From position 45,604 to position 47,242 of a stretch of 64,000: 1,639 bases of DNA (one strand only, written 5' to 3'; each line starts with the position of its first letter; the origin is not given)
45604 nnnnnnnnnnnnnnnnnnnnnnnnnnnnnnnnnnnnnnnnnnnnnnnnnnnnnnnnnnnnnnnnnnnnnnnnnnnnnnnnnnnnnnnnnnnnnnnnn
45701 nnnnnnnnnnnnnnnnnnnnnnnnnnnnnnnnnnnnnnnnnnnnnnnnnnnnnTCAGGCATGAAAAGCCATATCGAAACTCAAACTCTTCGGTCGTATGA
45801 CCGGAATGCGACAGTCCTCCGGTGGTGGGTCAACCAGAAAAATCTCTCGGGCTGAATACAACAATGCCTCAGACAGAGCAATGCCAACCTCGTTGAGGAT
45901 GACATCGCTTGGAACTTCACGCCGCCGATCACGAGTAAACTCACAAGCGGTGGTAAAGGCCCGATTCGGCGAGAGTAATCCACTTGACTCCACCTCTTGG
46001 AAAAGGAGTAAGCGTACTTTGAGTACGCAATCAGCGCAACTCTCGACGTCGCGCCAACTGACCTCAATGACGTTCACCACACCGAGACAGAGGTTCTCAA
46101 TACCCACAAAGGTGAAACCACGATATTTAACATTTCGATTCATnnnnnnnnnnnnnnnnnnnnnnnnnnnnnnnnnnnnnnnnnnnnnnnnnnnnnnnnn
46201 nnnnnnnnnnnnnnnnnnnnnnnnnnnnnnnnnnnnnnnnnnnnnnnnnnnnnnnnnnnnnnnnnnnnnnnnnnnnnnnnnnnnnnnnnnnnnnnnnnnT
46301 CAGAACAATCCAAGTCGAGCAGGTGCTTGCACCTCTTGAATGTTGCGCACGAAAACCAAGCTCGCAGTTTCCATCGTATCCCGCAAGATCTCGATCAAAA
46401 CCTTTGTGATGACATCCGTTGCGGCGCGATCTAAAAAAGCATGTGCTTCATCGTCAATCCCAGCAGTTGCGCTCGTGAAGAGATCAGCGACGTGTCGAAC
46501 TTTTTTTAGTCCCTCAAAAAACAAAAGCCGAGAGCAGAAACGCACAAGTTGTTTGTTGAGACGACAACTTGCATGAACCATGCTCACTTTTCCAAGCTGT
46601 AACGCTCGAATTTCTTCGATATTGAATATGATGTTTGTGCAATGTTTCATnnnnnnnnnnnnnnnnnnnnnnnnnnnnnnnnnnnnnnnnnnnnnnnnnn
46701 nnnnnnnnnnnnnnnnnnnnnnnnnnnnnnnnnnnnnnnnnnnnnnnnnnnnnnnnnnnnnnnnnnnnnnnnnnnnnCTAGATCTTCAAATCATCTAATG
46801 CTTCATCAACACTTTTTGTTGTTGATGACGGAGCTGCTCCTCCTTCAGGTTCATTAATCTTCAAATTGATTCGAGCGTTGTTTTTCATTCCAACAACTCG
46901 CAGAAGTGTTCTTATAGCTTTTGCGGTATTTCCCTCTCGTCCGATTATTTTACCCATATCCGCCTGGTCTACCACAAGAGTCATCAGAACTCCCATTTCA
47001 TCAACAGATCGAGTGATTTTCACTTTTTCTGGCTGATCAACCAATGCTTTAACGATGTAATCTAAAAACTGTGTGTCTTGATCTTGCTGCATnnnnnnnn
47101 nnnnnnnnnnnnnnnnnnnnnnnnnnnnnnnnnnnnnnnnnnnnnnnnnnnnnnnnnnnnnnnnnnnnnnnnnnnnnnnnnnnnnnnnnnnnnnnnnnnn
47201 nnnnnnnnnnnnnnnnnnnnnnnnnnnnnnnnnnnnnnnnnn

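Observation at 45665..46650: ~1 kb GC-rich island replacing rimM in the conserved rpsP-KH-(rimM)-trmD cluster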

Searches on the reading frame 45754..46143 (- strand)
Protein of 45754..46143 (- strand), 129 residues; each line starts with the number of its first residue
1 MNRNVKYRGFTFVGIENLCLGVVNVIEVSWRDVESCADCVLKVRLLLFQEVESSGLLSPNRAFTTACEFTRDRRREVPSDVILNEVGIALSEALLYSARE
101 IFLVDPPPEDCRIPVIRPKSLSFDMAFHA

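Call 5: search_protein_families(library=pfam, proteins=[window:45754-46143:-], max_evalue=10)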
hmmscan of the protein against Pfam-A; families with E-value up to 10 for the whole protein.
window:45754-46143:- (129 aa): 0 families

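Call 7: search_protein_families(library=ncbifam, proteins=[window:45754-46143:-], max_evalue=10)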
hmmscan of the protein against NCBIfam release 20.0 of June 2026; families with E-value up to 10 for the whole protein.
window:45754-46143:- (129 aa): 0 families

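Call 8: search_protein_families(library=padloc, proteins=[window:45754-46143:-], max_evalue=10)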
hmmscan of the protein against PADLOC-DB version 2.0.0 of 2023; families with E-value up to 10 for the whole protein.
window:45754-46143:- (129 aa): 0 families

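Call 9: search_protein_families(library=phrogs, proteins=[window:45754-46143:-], max_evalue=10)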
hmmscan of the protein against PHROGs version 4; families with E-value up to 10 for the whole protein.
window:45754-46143:- (129 aa): 0 families

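Call 11: find_homologous_proteins(query=window:45754-46143:-, max_evalue=0.01)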
Query window:45754-46143:- (129 aa): 1 proteins with E <= 0.01 among 16 candidates.
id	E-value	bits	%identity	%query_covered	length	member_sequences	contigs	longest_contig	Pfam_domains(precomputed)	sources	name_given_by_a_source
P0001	1.3e-79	282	100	100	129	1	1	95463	-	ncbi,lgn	-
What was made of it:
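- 45754..46143 (-): ORF129: a 129-aa orphan ORF with 50% GC. GC at codon positions 1/2/3 is 0.59/0.40/0.50. Only a self hit in the protein search (call 11).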

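Call 13: find_encoding_contigs(protein=P0001, flank=10000, max_places=3)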
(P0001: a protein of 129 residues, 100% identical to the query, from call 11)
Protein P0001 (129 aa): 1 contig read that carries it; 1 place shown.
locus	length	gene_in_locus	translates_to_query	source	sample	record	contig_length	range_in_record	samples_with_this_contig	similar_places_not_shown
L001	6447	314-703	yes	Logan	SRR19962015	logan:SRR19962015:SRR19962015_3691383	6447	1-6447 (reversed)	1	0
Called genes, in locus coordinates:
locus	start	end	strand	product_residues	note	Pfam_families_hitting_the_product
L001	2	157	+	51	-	?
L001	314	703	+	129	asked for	-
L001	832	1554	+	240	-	PF01746:tRNA_m1G_MT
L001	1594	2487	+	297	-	PF00456:Transketolase_N, PF13292:DXP_synthase_N, PF00676:E1_dh (weak)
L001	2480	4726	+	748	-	-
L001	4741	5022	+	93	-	-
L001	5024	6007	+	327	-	PF02779:Transket_pyr, PF02780:Transketolase_C, PF22613:Transketolase_C_1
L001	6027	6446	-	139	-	?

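Call 20: search_solved_structures(query=window:45754-46143:-, max_evalue=10, show_alignments=3)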
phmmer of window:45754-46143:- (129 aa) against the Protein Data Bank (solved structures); distinct sequences matched with E-value up to 10: 1.
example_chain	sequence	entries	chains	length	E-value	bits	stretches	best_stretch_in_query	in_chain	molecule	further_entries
1z6i_A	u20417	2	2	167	1.7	12.1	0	18-55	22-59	Peptidoglycan-recognition protein-LC | Peptidoglycan-recognition protein-LC isoform LCa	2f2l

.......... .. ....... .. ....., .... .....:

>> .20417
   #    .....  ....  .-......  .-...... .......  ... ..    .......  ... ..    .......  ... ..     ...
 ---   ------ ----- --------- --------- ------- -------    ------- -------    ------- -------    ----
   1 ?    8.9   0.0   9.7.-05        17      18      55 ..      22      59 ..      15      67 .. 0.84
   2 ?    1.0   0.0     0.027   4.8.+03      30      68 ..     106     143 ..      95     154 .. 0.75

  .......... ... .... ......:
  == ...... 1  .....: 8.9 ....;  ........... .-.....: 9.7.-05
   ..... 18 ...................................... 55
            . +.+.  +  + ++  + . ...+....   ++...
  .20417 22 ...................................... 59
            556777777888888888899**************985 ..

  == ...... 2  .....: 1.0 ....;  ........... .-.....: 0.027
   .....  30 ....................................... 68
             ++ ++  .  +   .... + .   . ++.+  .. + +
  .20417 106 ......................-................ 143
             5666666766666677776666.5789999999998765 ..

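Call 33: search_dna_similar(query=window:45754-46143:-, collection=plasmids, mode=protein, max_evalue=1)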
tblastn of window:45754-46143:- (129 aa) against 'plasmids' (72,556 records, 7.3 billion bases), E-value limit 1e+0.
No match.

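Call 37: predict_structure(protein=window:45754-46143:-)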
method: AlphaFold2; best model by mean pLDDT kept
length: 129 residues; sequences in the alignment: 1
mean_pLDDT: 39.7   pTM: 0.33
mean pLDDT of the five models: 39.7, 33.6, 32.4, 30.8, 29.1
residues with pLDDT >= 90: 0; 70-90: 0; 50-70: 17; < 50: 112
segments of 3 or more residues with pLDDT < 50: 1-29, 35-40, 51-106, 109-129
pLDDT, mean of each block of 10 residues (from residue 1): 34 27 43 49 51 43 38 37 38 42 47 38 28
secondary structure, 60 per line:
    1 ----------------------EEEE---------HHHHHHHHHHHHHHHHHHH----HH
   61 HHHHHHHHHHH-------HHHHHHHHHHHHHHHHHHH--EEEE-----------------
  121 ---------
elements in order: E23-26 H36-54 H59-71 H79-97 E100-103
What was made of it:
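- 45754..46143 (-): AF2 pLDDT is 40 (call 37).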

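Call 71: list_cluster_members(proteins=[P0001, P0002, P0003])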
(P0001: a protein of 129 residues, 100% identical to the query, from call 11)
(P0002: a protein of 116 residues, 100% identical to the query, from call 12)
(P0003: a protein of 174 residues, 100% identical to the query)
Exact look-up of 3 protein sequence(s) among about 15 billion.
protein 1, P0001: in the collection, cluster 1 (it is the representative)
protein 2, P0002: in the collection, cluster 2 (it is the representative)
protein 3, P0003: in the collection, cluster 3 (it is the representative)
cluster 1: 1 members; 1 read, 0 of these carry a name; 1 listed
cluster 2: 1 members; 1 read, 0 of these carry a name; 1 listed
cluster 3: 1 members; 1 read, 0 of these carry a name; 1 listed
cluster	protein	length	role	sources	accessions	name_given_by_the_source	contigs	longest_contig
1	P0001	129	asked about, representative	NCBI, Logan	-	-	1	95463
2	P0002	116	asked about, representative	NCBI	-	-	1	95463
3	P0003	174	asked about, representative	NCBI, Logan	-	-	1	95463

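Call 75: search_dna_similar(query=window:45754-46143:-, collection=phages, mode=protein, max_evalue=1)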
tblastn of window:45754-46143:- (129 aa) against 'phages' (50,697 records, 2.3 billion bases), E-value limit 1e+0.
No match.

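Call 78: find_related_loci(query=window:45754-46143:-, collection=viral_contigs, flank=3000)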
Query window:45754-46143:- (129 aa) in viral_contigs; peptide patterns used: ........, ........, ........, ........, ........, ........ (x = any residue, [..] = any of these).
4 stretches matched a pattern, but none encodes a relative of the query by tblastn (E <= 1e-3).

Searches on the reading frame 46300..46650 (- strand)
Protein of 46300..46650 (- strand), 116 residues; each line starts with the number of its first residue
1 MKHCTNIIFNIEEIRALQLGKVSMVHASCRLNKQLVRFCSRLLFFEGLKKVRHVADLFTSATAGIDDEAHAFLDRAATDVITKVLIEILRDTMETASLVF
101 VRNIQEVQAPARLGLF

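Call 5: search_protein_families(library=pfam, proteins=[window:46300-46650:-], max_evalue=10)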
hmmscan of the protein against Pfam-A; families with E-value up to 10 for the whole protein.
window:46300-46650:- (116 aa): 1 family
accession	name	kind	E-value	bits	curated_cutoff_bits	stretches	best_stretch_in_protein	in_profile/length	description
PF17239.7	DUF5312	-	0.12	11.1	25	1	43-76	109-142/553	Family of unknown function (DUF5312)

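Call 7: search_protein_families(library=ncbifam, proteins=[window:46300-46650:-], max_evalue=10)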
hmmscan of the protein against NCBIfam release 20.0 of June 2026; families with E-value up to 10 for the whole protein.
window:46300-46650:- (116 aa): 2 families
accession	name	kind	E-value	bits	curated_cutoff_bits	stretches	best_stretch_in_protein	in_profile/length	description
NF008458.0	PRK11337.1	equivalog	0.00026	20.1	378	1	26-106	54-133/293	MurR/RpiR family transcriptional regulator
NF040776.2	AlsR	equivalog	0.0025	16.8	400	1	21-106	37-121/279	transcriptional repressor AlsR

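Call 8: search_protein_families(library=padloc, proteins=[window:46300-46650:-], max_evalue=10)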
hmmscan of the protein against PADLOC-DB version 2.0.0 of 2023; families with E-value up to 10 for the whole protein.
window:46300-46650:- (116 aa): 0 families

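Call 9: search_protein_families(library=phrogs, proteins=[window:46300-46650:-], max_evalue=10)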
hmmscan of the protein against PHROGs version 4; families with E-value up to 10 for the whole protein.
window:46300-46650:- (116 aa): 0 families

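Call 12: find_homologous_proteins(query=window:46300-46650:-, max_evalue=0.01)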
Query window:46300-46650:- (116 aa): 1 proteins with E <= 0.01 among 10 candidates.
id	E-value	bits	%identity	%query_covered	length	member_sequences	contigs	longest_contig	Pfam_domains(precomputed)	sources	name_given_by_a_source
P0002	7.3e-68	243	100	100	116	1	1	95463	-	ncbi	-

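Call 19: search_solved_structures(query=window:46300-46650:-, max_evalue=10, show_alignments=3)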
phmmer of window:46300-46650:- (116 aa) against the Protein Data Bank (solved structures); distinct sequences matched with E-value up to 10: 0.
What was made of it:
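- Tried and rejected: PDB sequence search gave nothing (calls 19, 20).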

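Call 34: search_dna_similar(query=window:46300-46650:-, collection=plasmids, mode=protein, max_evalue=1)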
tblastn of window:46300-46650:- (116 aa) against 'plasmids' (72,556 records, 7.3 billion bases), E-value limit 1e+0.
No match.

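Call 42: predict_structure(protein=window:46300-46650:-)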
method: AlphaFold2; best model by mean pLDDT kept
length: 116 residues; sequences in the alignment: 1
mean_pLDDT: 51.9   pTM: 0.34
mean pLDDT of the five models: 51.9, 51.9, 41.4, 39.1, 37.6
residues with pLDDT >= 90: 0; 70-90: 8; 50-70: 47; < 50: 61
segments of 3 or more residues with pLDDT < 50: 1-37, 96-116
pLDDT, mean of each block of 10 residues (from residue 1): 35 42 39 47 57 66 71 67 61 49 43 42
secondary structure, 60 per line:
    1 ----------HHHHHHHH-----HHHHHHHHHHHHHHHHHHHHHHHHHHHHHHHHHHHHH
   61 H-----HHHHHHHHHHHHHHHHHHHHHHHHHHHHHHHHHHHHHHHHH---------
elements in order: H11-18 H24-61 H67-107
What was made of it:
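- AF2 single-sequence models have low confidence (pLDDT 40 and 52; calls 37, 42). AF2 confidence is low (calls 37, 42).
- Tried and rejected: AF2 single-sequence models were too poor to justify a fold search (calls 37, 42).
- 46300..46650 (-): ORF116: a 116-aa orphan ORF (ATG start, TGA stop) with 45% GC. GC at codon positions 1/2/3 is 0.55/0.35/0.45. AF2 gives a helical model with pLDDT 52 (call 42).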

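Call 56: search_protein_representatives(protein=window:46300-46650:-)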
Query: 116 residues. Proteins with E-value up to 0.001 (for the whole library): 1; up to 1e-10: 1; up to 1e-30: 1. The best 1 are listed.
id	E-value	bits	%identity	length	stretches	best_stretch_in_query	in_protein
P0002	2.3e-68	243.2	100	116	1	1-116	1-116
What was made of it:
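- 46300..46650 (-): Only self hits in the protein searches (calls 12, 56).
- There are no homologs anywhere (calls 11, 12, 56).
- Tried and rejected: The exhaustive HMMER search of ORF116 did the same (call 56).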

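Call 69: find_encoding_contigs(protein=P0002, flank=3000, max_places=3)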
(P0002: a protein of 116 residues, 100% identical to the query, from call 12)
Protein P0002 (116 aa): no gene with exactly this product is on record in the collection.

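Call 76: search_dna_similar(query=window:46300-46650:-, collection=phages, mode=protein, max_evalue=1)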
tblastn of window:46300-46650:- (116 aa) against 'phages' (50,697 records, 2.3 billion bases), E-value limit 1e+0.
No match.

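Call 79: find_related_loci(query=window:46300-46650:-, collection=viral_contigs, flank=3000)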
Query window:46300-46650:- (116 aa) in viral_contigs; peptide patterns used: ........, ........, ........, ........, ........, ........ (x = any residue, [..] = any of these).
2 stretches matched a pattern, but none encodes a relative of the query by tblastn (E <= 1e-3).

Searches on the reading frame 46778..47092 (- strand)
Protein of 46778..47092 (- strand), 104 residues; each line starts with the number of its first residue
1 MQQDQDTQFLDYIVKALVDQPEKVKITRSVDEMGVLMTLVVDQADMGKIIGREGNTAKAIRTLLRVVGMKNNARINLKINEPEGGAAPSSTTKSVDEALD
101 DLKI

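Call 5: search_protein_families(library=pfam, proteins=[window:46778-47092:-], max_evalue=10)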
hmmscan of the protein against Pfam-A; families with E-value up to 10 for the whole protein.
window:46778-47092:- (104 aa): 4 families
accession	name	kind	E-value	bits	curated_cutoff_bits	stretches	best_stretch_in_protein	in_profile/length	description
PF13083.13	KH_KhpA-B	-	1.4e-19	70.2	32.1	1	8-79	2-73/73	KhpA/KhpB, KH domain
PF07650.23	KH_2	-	0.0032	17.7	22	1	38-81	28-72/78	KH domain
PF00013.35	KH_1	-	0.0038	17.4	21.5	1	38-62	3-27/66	KH domain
PF13184.12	KH_5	-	0.091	13.3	27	1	34-65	2-38/69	NusA-like KH domain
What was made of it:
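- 46778..47092 (-): khpA-type KH-domain gene, the flanking host gene. Pfam KH_KhpA-B, E 1.4e-19 (call 5).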

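Call 86: find_encoding_contigs(protein=window:46778-47092:-, flank=3000, max_places=4)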
Protein window:46778-47092:- (104 aa): 1 contig read that carries it; 1 place shown.
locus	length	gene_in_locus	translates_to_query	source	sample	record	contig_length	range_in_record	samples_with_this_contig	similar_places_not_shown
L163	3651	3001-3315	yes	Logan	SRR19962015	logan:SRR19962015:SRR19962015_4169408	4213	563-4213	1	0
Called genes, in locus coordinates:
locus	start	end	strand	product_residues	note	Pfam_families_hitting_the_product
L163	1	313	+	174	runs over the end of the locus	-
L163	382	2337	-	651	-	PF08206:OB_RNB (faint), PF17849:OB_Dis3 (weak), PF17876:CSD2, PF00773:RNB, PF00575:S1 (weak)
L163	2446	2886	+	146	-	PF00886:Ribosomal_S16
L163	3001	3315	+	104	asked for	PF13083:KH_KhpA-B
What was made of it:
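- On Horizontally acquired genomic islet: Neighbouring genes within +/-5 kb are housekeeping or unknown (calls 13, 86).
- On Integron gene cassettes: No integrase appears among the called genes within +/-5 kb (calls 13, 86).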
